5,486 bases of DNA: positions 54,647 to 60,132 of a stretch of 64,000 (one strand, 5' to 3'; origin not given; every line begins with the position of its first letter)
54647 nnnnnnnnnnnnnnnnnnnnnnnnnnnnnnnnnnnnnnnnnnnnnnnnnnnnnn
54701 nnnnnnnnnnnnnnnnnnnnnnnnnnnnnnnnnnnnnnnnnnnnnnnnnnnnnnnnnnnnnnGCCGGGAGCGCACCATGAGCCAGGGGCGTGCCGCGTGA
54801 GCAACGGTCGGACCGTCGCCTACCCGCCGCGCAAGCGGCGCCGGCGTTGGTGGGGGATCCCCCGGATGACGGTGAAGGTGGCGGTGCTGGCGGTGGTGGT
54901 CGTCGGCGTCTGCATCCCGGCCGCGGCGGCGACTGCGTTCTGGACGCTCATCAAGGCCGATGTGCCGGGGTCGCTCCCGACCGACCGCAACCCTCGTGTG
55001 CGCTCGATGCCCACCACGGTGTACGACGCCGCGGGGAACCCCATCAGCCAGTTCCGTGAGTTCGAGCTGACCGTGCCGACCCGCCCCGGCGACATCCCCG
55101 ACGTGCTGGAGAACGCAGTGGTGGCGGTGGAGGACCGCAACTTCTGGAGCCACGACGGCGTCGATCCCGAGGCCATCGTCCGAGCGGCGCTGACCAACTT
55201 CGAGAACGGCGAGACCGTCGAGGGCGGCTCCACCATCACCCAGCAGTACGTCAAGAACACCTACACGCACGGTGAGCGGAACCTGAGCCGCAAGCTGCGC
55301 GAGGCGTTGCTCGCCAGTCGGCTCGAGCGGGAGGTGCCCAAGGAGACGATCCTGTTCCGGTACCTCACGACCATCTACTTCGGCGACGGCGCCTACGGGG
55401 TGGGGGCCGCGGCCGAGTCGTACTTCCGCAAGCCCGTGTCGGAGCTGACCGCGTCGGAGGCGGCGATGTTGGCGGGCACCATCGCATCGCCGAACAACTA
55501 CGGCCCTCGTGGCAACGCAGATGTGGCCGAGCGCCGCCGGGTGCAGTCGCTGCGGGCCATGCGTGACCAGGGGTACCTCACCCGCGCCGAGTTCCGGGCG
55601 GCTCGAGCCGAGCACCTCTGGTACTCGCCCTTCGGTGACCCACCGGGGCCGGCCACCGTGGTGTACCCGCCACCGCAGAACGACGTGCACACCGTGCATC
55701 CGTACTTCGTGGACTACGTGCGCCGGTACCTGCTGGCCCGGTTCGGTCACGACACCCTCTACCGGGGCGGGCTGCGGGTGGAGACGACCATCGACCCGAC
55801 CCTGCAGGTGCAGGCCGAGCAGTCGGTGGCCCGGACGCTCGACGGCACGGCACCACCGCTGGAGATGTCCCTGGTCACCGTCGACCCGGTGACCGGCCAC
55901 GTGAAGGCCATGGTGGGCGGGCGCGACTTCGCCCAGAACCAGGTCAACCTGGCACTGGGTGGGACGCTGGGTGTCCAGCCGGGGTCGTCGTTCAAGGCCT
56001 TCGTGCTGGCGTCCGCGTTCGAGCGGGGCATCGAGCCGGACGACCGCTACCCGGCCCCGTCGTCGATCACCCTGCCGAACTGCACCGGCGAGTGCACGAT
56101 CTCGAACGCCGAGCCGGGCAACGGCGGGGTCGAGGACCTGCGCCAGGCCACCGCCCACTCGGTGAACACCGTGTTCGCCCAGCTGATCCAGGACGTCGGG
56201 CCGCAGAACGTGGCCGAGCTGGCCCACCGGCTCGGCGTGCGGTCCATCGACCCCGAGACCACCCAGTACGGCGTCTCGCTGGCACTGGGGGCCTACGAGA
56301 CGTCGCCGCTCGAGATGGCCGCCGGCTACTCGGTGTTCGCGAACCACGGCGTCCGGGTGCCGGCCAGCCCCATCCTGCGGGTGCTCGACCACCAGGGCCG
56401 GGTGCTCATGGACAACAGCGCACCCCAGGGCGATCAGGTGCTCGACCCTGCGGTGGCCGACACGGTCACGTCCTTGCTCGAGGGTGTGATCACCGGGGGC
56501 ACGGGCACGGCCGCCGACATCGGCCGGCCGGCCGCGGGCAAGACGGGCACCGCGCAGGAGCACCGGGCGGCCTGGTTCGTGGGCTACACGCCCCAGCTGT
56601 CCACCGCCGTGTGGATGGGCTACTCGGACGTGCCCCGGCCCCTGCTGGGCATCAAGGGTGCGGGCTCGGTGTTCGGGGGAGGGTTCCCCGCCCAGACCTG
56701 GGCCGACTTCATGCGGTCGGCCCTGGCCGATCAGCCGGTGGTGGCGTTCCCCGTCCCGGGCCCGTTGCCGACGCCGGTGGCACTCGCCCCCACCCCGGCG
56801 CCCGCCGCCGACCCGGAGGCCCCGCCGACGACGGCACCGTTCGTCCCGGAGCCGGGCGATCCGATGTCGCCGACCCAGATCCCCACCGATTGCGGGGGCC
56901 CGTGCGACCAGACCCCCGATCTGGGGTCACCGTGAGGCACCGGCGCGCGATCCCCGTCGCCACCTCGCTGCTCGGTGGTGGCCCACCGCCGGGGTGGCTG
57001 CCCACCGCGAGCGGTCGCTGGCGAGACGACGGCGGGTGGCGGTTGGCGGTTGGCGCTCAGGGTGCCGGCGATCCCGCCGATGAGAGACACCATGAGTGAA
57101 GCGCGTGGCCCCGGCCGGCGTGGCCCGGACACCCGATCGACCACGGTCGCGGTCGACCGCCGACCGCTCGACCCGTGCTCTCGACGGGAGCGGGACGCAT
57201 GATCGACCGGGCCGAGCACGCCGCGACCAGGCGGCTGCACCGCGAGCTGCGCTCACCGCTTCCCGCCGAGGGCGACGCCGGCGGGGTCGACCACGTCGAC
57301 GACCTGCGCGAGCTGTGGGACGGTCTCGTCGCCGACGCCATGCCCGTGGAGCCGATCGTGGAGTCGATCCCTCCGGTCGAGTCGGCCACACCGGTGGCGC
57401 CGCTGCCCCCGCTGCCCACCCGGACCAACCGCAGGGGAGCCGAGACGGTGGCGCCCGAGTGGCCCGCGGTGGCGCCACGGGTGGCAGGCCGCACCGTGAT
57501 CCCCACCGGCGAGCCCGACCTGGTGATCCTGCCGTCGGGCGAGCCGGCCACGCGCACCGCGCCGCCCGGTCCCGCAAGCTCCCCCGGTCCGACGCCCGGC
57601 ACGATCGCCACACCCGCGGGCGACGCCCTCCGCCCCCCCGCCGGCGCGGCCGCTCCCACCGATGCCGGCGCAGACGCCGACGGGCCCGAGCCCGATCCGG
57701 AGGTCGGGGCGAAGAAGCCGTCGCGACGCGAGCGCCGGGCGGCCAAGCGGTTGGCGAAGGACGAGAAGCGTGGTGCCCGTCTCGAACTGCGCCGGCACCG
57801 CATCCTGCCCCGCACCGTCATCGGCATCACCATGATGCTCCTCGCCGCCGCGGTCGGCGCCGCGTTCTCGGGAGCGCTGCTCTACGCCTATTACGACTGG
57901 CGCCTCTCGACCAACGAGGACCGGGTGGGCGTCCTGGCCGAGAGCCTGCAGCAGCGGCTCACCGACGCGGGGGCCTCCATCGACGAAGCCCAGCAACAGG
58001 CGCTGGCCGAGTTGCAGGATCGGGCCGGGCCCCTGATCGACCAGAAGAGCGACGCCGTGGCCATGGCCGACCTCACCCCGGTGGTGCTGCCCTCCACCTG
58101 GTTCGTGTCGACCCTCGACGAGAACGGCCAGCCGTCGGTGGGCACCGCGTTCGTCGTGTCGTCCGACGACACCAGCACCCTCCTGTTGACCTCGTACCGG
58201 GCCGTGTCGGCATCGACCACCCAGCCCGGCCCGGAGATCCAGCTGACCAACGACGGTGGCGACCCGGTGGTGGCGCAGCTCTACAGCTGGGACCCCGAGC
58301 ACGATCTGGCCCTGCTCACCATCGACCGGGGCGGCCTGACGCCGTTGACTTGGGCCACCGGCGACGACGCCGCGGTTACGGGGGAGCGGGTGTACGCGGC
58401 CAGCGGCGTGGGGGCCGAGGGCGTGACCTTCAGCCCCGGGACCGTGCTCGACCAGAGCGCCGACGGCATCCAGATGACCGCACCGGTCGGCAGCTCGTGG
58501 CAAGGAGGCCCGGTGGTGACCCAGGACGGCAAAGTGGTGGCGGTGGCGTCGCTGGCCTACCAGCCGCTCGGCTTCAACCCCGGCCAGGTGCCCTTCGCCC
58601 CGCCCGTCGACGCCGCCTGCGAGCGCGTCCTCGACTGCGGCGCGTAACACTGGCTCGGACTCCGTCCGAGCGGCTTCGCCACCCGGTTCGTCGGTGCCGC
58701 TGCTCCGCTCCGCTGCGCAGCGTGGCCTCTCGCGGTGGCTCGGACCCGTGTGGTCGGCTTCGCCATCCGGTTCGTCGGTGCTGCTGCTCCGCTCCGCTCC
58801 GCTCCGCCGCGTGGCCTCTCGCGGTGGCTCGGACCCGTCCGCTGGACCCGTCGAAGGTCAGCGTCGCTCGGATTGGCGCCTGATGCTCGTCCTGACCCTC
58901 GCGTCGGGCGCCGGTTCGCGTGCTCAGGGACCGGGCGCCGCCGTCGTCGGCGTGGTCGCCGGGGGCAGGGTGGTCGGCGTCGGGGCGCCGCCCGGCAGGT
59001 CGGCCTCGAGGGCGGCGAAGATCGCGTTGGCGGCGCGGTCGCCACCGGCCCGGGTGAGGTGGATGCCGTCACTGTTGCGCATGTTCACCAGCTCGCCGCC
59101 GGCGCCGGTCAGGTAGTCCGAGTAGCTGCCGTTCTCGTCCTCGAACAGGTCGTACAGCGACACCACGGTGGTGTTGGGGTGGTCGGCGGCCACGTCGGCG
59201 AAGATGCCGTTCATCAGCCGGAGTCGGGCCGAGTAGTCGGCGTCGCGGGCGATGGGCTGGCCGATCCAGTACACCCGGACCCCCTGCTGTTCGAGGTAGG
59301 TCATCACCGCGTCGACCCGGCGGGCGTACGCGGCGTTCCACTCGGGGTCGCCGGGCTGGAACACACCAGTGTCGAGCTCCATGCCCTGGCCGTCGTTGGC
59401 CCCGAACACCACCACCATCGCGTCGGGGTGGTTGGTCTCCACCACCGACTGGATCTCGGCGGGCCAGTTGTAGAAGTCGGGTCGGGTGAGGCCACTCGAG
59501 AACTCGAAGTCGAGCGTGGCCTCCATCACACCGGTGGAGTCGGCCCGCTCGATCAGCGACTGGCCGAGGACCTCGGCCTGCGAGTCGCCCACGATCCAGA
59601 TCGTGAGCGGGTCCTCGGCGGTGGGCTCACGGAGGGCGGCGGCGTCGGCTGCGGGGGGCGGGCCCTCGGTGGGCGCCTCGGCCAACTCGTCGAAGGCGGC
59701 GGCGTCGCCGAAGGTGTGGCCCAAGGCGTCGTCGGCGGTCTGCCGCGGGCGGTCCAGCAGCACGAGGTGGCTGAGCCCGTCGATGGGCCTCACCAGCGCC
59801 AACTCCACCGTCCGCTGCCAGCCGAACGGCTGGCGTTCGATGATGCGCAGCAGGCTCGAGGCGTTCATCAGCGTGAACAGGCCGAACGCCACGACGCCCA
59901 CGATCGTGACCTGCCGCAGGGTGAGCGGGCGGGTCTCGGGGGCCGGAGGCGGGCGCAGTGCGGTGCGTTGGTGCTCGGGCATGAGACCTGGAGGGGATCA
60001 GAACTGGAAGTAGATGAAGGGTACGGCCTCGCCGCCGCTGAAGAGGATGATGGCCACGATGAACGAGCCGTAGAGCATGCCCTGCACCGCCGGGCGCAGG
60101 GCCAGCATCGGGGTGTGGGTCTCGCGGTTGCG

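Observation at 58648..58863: Family-B structured repeat: ~6-7 copies at four loci, including tandem arrays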

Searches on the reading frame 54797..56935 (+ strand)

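Call 47: search_protein_families(library=pfam, proteins=[window:54797-56935:+], max_evalue=0.00001)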
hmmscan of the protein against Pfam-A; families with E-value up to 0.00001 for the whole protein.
window:54797-56935:+ (712 aa): 2 families
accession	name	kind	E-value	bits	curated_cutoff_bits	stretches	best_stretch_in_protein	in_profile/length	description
PF00912.28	Transgly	-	6.5e-59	198.8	27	1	81-255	3-177/178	Transglycosylase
PF00905.27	Transpeptidase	-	9.9e-33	114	22.1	1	357-616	1-282/299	Penicillin binding protein transpeptidase domain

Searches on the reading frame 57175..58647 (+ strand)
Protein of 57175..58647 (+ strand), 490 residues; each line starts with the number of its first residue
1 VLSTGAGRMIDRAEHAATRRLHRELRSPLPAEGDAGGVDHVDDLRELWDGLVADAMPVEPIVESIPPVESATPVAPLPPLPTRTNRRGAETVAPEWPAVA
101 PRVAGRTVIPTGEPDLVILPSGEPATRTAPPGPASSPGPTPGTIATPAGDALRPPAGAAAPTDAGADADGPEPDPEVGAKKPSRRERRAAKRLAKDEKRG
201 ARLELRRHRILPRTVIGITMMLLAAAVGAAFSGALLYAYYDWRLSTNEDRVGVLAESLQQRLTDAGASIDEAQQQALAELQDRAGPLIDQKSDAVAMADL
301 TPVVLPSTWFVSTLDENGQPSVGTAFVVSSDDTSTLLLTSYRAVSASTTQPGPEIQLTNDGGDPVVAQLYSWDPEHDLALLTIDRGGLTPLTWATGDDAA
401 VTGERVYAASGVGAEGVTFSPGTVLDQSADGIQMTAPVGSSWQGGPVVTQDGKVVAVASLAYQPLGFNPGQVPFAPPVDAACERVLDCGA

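Call 23: search_protein_families(library=pfam, proteins=[window:57175-58647:+])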
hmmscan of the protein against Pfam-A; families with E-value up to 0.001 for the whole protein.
window:57175-58647:+ (490 aa): 1 family
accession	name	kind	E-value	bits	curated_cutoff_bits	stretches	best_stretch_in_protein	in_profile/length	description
PF13365.12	Trypsin_2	-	6.2e-17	63.1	27.6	1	323-457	1-144/144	Trypsin-like peptidase domain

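Call 26: find_related_loci(query=window:57175-58647:+, collection=metagenome_contigs, flank=3000)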
Query window:57175-58647:+ (490 aa) in metagenome_contigs; peptide patterns used: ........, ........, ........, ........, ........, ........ (x = any residue, [..] = any of these).
216 stretches matched a pattern; 6 encode a relative of the query (tblastn E <= 1e-3); 6 distinct loci.
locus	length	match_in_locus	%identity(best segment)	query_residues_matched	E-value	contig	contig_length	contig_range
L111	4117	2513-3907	71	4-490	0e+0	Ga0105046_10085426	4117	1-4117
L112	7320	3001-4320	72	9-489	0e+0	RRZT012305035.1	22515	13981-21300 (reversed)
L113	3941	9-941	90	179-489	0e+0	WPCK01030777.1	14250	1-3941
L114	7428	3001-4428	68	9-490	0e+0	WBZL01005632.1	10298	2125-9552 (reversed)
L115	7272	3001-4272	65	10-488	2e-173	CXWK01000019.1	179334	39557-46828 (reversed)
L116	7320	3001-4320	72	9-489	0e+0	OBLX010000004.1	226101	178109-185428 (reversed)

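Call 60: find_homologous_proteins(query=window:57175-58647:+, max_evalue=1e-80)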
Query window:57175-58647:+ (490 aa): 79 proteins with E <= 1e-80 among 8000 candidates.
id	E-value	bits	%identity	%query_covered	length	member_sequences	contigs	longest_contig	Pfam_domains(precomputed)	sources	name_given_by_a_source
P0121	0.0e+0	1013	97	98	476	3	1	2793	PF13365.13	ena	-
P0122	1.0e-279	947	92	98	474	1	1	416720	PF13365.13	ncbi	-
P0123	2.1e-206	705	74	98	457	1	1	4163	PF13365.13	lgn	-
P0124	2.8e-204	698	70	98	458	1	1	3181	PF13365.13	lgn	-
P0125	8.0e-202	690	72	98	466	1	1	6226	PF13365.13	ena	-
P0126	8.1e-202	690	68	98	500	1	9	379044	PF13365.13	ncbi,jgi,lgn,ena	-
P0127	1.8e-200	685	72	98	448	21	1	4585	PF13365.13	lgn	-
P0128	2.4e-200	685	72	98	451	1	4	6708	PF13365.13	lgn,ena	-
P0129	2.1e-198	679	70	98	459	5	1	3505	PF13365.13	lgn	-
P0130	3.2e-198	678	69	98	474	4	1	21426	PF13365.13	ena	-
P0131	6.3e-198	677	72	98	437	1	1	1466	PF13365.13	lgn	-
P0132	1.3e-197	676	75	10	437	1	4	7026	PF13365.13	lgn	-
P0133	4.9e-196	671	71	98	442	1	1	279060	PF13365.13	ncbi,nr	ncbi:MAG: trypsin-like peptidase domain-containing protein [Acidimicrobiales bacterium]|nr:trypsin-l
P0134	1.1e-195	670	65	98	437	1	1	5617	PF13365.13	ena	-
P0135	3.7e-195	668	70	98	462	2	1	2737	PF13365.13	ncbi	-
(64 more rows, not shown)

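Call 62: find_encoding_contigs(protein=P0122, flank=1500, max_places=1)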
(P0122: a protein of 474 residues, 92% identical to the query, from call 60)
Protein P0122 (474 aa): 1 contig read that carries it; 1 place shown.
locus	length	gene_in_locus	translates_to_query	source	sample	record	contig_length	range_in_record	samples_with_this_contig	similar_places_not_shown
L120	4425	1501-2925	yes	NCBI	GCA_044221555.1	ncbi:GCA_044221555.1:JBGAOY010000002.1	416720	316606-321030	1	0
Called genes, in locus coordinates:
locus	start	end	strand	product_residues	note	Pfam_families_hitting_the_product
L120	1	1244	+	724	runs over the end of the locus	PF00912:Transgly, PF00905:Transpeptidase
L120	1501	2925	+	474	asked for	PF13365:Trypsin_2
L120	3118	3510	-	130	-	-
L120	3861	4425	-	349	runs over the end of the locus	PF19040:SGNH (faint), PF04311:DUF459, PF13472:Lipase_GDSL_2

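Call 63: find_encoding_contigs(protein=P0133, flank=1500, max_places=1)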
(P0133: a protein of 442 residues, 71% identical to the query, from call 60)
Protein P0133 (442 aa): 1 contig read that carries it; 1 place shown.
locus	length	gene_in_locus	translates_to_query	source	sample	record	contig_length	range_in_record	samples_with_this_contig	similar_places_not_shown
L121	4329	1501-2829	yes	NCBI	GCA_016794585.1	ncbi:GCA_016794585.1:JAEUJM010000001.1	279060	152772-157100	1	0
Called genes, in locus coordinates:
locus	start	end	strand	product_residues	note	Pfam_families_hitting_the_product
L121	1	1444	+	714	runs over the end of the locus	PF00912:Transgly, PF00905:Transpeptidase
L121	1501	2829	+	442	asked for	PF13365:Trypsin_2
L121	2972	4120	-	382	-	PF19040:SGNH (faint), PF04311:DUF459, PF13472:Lipase_GDSL_2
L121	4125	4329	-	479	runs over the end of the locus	PF03062:MBOAT, PF13813:MBOAT_2 (weak)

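Call 64: find_encoding_contigs(protein=P0126, flank=1500, max_places=1)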
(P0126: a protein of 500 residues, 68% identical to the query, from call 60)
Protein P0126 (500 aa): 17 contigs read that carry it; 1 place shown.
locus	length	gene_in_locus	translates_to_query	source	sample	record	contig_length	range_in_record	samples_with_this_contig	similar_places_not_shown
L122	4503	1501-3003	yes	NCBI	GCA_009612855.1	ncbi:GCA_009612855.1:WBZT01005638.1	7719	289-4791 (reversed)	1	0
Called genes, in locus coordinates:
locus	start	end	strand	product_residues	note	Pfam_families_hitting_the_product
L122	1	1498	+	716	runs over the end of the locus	PF00912:Transgly, PF00905:Transpeptidase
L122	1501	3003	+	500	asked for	PF13365:Trypsin_2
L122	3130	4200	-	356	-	PF19040:SGNH (faint), PF04311:DUF459, PF13472:Lipase_GDSL_2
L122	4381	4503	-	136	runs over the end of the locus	?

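Call 65: find_encoding_contigs(protein=P0130, flank=1500, max_places=1)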
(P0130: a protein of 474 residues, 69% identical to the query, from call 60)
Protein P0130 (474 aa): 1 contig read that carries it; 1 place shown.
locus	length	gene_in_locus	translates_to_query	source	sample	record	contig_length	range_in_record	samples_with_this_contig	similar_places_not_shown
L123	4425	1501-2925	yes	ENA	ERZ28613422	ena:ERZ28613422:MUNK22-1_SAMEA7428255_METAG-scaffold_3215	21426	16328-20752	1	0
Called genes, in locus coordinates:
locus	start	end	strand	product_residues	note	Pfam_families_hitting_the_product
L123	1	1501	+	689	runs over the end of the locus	PF00912:Transgly, PF00905:Transpeptidase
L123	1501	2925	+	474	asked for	PF13365:Trypsin_2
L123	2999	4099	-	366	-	PF19040:SGNH (faint), PF04311:DUF459, PF13472:Lipase_GDSL_2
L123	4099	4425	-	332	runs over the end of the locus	?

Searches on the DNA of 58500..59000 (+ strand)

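Call 22: search_rna_families(source=window, start=58500, end=59000, threshold=evalue, max_evalue=10)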
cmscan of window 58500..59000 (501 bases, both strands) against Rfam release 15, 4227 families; matches with E-value up to 10: 0.
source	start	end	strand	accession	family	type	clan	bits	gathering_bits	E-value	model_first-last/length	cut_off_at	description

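Call 55: search_dna_similar(query=window:58645-58830:+, collection=plasmids, mode=distant, max_evalue=0.001, max_rows=10)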
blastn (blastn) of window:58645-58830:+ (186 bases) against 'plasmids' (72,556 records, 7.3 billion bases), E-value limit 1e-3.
No match.

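Call 56: search_dna_similar(query=window:58645-58830:+, collection=phages, mode=distant, max_evalue=0.001, max_rows=10)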
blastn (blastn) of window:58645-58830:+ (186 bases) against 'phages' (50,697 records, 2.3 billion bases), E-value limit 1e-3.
No match.

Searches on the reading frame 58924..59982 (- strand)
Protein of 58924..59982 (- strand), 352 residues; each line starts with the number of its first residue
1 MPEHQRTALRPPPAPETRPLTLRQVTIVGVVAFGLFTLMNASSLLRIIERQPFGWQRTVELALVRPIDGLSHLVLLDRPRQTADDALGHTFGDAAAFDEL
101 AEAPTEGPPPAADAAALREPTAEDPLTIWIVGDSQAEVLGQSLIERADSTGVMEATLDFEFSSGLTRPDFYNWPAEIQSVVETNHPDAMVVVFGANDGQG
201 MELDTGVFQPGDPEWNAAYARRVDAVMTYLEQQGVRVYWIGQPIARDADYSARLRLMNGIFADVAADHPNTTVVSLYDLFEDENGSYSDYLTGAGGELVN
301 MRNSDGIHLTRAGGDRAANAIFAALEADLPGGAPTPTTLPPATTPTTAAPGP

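Call 23: search_protein_families(library=pfam, proteins=[window:58924-59982:-])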
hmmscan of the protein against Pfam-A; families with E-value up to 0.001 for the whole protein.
window:58924-59982:- (352 aa): 4 families
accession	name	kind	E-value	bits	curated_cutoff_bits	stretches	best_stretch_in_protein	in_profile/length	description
PF04311.20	DUF459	-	1.7e-59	201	27.2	1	127-322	1-195/197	Protein of unknown function (DUF459)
PF13472.12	Lipase_GDSL_2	-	2.7e-10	41.5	32.9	1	170-313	48-175/178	GDSL-like Lipase/Acylhydrolase family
PF19040.6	SGNH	-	7.6e-08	32.8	27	0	124-243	22-151/248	SGNH domain (fused to AT3 domains)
PF00657.28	Lipase_GDSL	-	0.00045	20.9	23.6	1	178-321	68-208/208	GDSL-like Lipase/Acylhydrolase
